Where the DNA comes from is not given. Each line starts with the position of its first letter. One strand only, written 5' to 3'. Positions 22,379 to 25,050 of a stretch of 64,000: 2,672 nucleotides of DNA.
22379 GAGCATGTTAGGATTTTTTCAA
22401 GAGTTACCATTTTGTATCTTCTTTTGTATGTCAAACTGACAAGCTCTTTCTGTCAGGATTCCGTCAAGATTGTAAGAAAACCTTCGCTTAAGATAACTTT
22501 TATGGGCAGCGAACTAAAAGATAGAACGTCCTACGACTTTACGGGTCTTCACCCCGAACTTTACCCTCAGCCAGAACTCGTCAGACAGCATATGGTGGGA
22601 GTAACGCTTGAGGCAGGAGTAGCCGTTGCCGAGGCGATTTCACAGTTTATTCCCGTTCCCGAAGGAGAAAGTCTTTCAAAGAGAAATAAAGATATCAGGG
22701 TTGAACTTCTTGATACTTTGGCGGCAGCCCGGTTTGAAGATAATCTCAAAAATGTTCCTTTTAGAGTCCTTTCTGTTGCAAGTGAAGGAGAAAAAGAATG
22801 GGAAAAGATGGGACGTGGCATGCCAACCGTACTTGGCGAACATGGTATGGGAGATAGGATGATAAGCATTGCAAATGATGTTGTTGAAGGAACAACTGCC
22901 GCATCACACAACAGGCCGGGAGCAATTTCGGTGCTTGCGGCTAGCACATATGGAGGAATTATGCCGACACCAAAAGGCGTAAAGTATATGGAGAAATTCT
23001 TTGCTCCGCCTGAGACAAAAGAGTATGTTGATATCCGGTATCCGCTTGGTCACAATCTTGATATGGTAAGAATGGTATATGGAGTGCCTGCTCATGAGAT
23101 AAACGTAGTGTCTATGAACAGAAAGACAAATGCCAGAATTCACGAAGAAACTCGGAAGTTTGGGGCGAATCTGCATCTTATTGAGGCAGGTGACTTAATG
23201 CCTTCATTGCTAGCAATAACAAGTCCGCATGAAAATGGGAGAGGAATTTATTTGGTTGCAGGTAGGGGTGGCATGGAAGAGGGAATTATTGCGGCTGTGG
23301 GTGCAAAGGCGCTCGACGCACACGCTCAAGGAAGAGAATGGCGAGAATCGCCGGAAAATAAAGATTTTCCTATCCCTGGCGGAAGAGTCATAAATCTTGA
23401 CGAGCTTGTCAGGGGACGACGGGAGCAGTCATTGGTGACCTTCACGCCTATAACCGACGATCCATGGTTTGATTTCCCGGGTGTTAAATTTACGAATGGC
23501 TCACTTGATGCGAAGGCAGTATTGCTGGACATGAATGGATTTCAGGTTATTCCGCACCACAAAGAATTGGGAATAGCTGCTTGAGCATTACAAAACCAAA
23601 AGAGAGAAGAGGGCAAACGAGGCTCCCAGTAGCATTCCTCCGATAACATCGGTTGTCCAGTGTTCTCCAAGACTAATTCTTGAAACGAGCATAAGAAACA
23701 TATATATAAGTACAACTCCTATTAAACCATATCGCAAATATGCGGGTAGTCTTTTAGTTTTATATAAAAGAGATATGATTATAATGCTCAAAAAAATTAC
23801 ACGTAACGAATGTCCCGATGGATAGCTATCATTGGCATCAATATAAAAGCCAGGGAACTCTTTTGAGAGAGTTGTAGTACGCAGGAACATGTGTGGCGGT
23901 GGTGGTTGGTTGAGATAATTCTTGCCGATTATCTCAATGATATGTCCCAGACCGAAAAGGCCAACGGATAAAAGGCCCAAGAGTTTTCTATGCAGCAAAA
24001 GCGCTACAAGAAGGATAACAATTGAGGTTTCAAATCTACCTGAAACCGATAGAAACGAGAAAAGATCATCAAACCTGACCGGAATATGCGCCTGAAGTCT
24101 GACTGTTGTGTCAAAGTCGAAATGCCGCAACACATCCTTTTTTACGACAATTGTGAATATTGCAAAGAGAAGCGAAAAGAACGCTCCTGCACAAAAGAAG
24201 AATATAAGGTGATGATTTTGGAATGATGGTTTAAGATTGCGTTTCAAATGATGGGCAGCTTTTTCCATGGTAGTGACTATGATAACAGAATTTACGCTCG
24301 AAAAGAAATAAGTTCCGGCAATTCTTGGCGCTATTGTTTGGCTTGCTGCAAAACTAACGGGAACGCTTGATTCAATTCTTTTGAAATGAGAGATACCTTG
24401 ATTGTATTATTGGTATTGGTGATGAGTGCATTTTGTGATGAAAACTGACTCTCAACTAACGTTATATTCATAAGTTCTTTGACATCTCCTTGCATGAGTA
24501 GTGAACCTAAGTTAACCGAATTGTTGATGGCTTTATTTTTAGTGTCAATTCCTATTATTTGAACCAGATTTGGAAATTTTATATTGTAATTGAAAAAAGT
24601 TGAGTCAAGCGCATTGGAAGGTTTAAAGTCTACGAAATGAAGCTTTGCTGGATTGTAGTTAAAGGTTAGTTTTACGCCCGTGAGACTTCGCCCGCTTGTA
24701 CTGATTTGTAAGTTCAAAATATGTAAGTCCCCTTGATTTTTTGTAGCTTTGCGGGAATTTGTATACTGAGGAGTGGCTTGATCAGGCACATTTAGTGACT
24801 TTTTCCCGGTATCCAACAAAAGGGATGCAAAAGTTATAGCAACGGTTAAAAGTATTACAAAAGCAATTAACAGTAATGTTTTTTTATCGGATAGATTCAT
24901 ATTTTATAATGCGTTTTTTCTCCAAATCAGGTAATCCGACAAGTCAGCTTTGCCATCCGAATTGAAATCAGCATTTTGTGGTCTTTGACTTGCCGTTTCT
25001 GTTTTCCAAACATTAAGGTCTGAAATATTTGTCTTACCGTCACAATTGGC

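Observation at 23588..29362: Minus-strand operon of secreted proteins ending in a shared dockerin-like module; the largest carries seven or more copies of an undescribed 6-Cys ~40-aa repeat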

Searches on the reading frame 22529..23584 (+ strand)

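Call 58: search_protein_families(library=pfam, proteins=[window:22529-23584:+], max_evalue=5)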
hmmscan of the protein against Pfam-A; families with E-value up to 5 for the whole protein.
window:22529-23584:+ (351 aa): 1 family
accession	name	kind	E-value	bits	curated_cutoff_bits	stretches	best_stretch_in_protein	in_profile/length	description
PF03320.18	FBPase_glpX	-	3.7e-36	125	27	1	61-334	30-294/307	Bacterial fructose-1,6-bisphosphatase, glpX-encoded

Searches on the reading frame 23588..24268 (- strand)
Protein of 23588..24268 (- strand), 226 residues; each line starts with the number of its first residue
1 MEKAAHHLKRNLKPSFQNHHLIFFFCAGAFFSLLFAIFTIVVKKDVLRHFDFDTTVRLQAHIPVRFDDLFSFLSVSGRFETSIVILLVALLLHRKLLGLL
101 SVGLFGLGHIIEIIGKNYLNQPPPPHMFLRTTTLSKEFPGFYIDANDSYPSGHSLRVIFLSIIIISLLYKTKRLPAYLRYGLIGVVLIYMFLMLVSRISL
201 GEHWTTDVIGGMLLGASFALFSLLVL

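Call 3: search_protein_families(library=pfam, proteins=[window:23588-24268:-], max_evalue=1)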
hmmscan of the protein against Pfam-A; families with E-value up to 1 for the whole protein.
window:23588-24268:- (226 aa): 3 families
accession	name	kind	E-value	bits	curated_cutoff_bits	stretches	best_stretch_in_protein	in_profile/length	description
PF01569.27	PAP2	-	1.2e-17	64.4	27.2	1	106-223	10-122/130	PAP2 superfamily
PF14378.12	PAP2_3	-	0.00073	19.8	27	1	182-216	151-185/190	PAP2 superfamily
PF14360.12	PAP2_C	-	0.01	16.8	27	1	150-218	7-68/74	PAP2 superfamily C-terminal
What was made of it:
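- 23588..24268 (-): PAP2-family membrane phosphatase (226 aa), last gene of the cassette. Pfam PAP2 E 1.2e-17 (call 3).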

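Call 4: search_protein_families(library=ncbifam, proteins=[window:23588-24268:-], max_evalue=1)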
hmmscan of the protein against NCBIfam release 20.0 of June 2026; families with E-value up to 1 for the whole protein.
window:23588-24268:- (226 aa): 3 families
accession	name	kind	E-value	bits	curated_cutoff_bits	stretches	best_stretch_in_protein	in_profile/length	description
NF047884.1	UdeprDiPSep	equivalog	2.6e-10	40.5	250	1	31-223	4-184/188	undecaprenyl-diphosphatase SepP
NF007975.0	PRK10699.1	equivalog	9.4e-07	28.5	261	1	147-221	157-225/254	phosphatidylglycerophosphatase B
NF008813.0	PRK11837.1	equivalog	3.6e-05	23.8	229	1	144-221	100-167/202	undecaprenyl-diphosphate phosphatase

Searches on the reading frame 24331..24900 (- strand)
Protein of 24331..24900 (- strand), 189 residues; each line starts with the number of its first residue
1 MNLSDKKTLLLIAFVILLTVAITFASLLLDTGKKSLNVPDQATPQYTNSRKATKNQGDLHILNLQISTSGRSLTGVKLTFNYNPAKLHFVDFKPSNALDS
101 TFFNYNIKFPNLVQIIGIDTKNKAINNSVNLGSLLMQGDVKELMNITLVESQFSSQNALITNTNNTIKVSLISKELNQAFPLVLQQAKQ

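Call 3: search_protein_families(library=pfam, proteins=[window:24331-24900:-], max_evalue=1)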
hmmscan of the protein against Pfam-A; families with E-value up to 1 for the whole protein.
window:24331-24900:- (189 aa): 1 family
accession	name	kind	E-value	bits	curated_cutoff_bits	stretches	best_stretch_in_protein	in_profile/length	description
PF00963.24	Cohesin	-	0.0024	18.5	24.1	1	53-136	9-99/139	Cohesin domain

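Call 4: search_protein_families(library=ncbifam, proteins=[window:24331-24900:-], max_evalue=1)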
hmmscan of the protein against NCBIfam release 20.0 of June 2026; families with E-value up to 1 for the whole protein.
window:24331-24900:- (189 aa): 0 families

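Call 40: find_homologous_proteins(query=window:24331-24900:-, max_evalue=0.01)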
Query window:24331-24900:- (189 aa): 3 proteins with E <= 0.01 among 166 candidates.
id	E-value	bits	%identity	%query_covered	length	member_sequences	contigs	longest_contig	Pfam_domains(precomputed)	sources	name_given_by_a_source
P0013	1.7e-111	387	100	100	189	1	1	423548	-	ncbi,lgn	-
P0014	1.6e-83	296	74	100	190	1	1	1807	-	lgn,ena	-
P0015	7.1e-21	93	35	98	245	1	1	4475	-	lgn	-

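Call 46: search_solved_structures(query=A3, max_evalue=10, show_alignments=1)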
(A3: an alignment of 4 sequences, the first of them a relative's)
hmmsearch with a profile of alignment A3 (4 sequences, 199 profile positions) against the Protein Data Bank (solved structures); distinct sequences matched with E-value up to 10: 2.
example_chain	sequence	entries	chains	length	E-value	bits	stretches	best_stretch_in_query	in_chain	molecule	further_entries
3l8q_A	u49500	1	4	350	0.028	17.3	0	73-108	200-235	Cellulosomal scaffoldin adaptor protein B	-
8wj5_A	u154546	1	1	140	0.74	12.6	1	48-135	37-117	Uncharacterized protein YdcD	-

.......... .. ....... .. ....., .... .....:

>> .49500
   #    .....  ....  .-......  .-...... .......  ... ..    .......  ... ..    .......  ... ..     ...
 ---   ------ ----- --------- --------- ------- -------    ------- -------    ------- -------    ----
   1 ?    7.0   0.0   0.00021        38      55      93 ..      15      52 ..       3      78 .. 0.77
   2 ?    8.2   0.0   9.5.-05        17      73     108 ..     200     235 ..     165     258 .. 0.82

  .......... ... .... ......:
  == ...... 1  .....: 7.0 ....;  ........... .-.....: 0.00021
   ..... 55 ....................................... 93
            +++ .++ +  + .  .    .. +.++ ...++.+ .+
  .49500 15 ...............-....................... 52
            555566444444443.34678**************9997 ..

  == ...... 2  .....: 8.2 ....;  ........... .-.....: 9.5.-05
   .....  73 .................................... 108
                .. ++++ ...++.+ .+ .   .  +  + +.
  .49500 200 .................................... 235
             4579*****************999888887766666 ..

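Call 59: predict_structure(alignment_id=A6)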
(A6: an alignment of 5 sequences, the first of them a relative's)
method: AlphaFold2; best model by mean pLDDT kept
length: 189 residues; sequences in the alignment: 5
mean_pLDDT: 73.3   pTM: 0.63
mean pLDDT of the five models: 73.3, 72.9, 71.4, 70.4, 66.4
residues with pLDDT >= 90: 30; 70-90: 93; 50-70: 37; < 50: 29
segments of 3 or more residues with pLDDT < 50: 30-54
pLDDT, mean of each block of 10 residues (from residue 1): 62 78 62 40 38 63 89 86 89 70 67 78 70 90 90 84 82 88 68
secondary structure, 60 per line:
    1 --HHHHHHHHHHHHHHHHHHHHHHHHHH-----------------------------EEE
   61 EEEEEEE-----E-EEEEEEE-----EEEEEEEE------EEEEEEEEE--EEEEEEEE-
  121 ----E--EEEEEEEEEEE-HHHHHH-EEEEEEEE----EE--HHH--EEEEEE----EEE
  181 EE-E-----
elements in order: H3-28 E58-67 E75-81 E87-94 E101-109 E112-119 E128-138 H140-145 E147-154 E168-173 E178-182
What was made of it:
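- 24331..24900 (-): Anchor protein (189 aa): N-terminal transmembrane helix (aa 3-28), short disordered linker, cohesin (aa ~55-185). It lacks the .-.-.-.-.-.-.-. motif of the other two proteins. AlphaFold pLDDT 73 (call 59).
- On Cohesin (Pfam PF00963): The AlphaFold model of the 189-aa protein has nine strands after the membrane helix, pLDDT 73 (call 59).
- The anchor's linker is short (pLDDT below 50 for aa 30-54, call 59), whereas the adaptor's linker is about 110 aa.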

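Call 61: fold_search(model_id=the predicted structure, library=pdb)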
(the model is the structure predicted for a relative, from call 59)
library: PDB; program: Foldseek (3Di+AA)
matches with E <= 10: 528; with E <= 0.001: 16
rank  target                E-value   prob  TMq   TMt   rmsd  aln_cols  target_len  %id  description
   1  6kgc_A                1.7e-05  1.00  0.41  0.53  11.6       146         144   16  Crystal structure of CaDoc0917(R49D)-CaCohA2 complex at pH 5.4 (released 2020-07-08)
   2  6kgf_C                4.4e-05  1.00  0.39  0.49  11.3       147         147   17  Crystal structure of CaDoc0917(R16D)-CaCohA2 complex at pH 8.2 (released 2020-07-08)
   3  4dh2_A                7.6e-05  1.00  0.44  0.52   4.9       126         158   17  Crystal structure of Coh-OlpC(Cthe_0452)-Doc435(Cthe_0435) complex: A novel type I Cohesin-Dockerin complex from Clost (released 2012-11-28)
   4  6kgd_A                9.4e-05  1.00  0.42  0.53  10.8       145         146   16  Crystal structure of CaDoc0917(R49D)-CaCohA2 complex at pH 8.0 (released 2020-07-08)
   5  6kge_A                1.1e-04  1.00  0.40  0.52  10.9       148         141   16  Crystal structure of CaDoc0917(R16D)-CaCohA2 complex at pH 5.5 (released 2020-07-08)
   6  2jh2_A                1.5e-04  1.00  0.33  0.46  11.7       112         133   12  X-ray crystal structure of a cohesin-like module from Clostridium perfringens (released 2007-11-06)
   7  4dh2_C                1.8e-04  1.00  0.44  0.52   4.8       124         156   17  Crystal structure of Coh-OlpC(Cthe_0452)-Doc435(Cthe_0435) complex: A novel type I Cohesin-Dockerin complex from Clost (released 2012-11-28)
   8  6kgf_A                2.5e-04  1.00  0.40  0.51  11.2       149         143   16  Crystal structure of CaDoc0917(R16D)-CaCohA2 complex at pH 8.2 (released 2020-07-08)
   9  5nrm_A                3.6e-04  1.00  0.38  0.49  10.3       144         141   12  Crystal structure of the sixth cohesin from Acetivibrio cellulolyticus' scaffoldin B in complex with Cel5 dockerin S51 (released 2018-01-31)
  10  3ul4_A                4.5e-04  1.00  0.37  0.47  10.4       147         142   10  Crystal structure of Coh-OlpA(Cthe_3080)-Doc918(Cthe_0918) complex: A novel type I Cohesin-Dockerin complex from Clost (released 2012-11-28)
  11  6kg8_MODEL_1_A        4.8e-04  1.00  0.40  0.47  10.9       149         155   15  Solution structure of CaCohA2 from Clostridium acetobutylicum (released 2020-07-08)
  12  4fl4_L                5.6e-04  1.00  0.38  0.24  11.3       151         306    9  Scaffoldin conformation and dynamics revealed by a ternary complex from the Clostridium thermocellum cellulosome (released 2012-06-27)
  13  4uyq_A                7.8e-04  1.00  0.43  0.55   4.0       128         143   12  High resolution structure of the third cohesin ScaC in complex with the ScaB dockerin with a mutation in the C-termina (released 2015-04-15)
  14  2ccl_A                9.1e-04  1.00  0.38  0.46  11.4       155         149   11  THE S45A, T46A MUTANT OF THE TYPE I COHESIN-DOCKERIN COMPLEX FROM THE CELLULOSOME OF CLOSTRIDIUM THERMOCELLUM (released 2007-02-13)
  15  4ums                  9.6e-04  1.00  0.37  0.44  11.9       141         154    8  The crystal structure of the seventh ScaB type I cohesin from Pseudobacteroides cellulosolvens (released 2015-05-06)
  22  2jh2_B                1.7e-03  1.00  0.33  0.45  12.5       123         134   10  X-ray crystal structure of a cohesin-like module from Clostridium perfringens (released 2007-11-06)
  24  2vo8                  1.7e-03  1.00  0.34  0.46  10.5       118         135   13  Cohesin module from Clostridium perfringens ATCC13124 family 33 glycoside hydrolase. (released 2008-09-02)
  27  2xdh                  2.3e-03  1.00  0.38  0.51  12.1       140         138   14  Non-cellulosomal cohesin from the hyperthermophilic archaeon Archaeoglobus fulgidus (released 2010-05-26)
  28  2jh2_C                2.8e-03  1.00  0.37  0.51  11.2       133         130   11  X-ray crystal structure of a cohesin-like module from Clostridium perfringens (released 2007-11-06)
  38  2o4e_MODEL_1_A        7.5e-03  1.00  0.39  0.44   8.3       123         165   10  The solution structure of a protein-protein interaction module from a family 84 glycoside hydrolase of Clostri (released 2007-11-06)
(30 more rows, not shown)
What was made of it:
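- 24331..24900 (-): Top Foldseek hits are almost all cohesins (call 61).
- On Cohesin (Pfam PF00963): The top ~45 Foldseek PDB hits are almost all cohesins, prob 1.00, best E 1.7e-5, TM up to 0.57 on the target (call 61).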

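Call 67: find_encoding_contigs(protein=P0015, flank=5000, max_places=2)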
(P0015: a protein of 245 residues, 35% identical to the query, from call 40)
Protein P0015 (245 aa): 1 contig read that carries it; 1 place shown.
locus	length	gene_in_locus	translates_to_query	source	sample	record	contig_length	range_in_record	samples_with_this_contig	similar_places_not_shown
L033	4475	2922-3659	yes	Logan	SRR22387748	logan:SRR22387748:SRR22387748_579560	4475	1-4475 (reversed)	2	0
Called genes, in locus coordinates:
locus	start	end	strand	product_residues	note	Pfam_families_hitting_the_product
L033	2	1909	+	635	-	?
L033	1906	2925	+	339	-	PF00404:Dockerin_1 (weak)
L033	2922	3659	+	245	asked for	-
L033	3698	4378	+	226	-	PF01569:PAP2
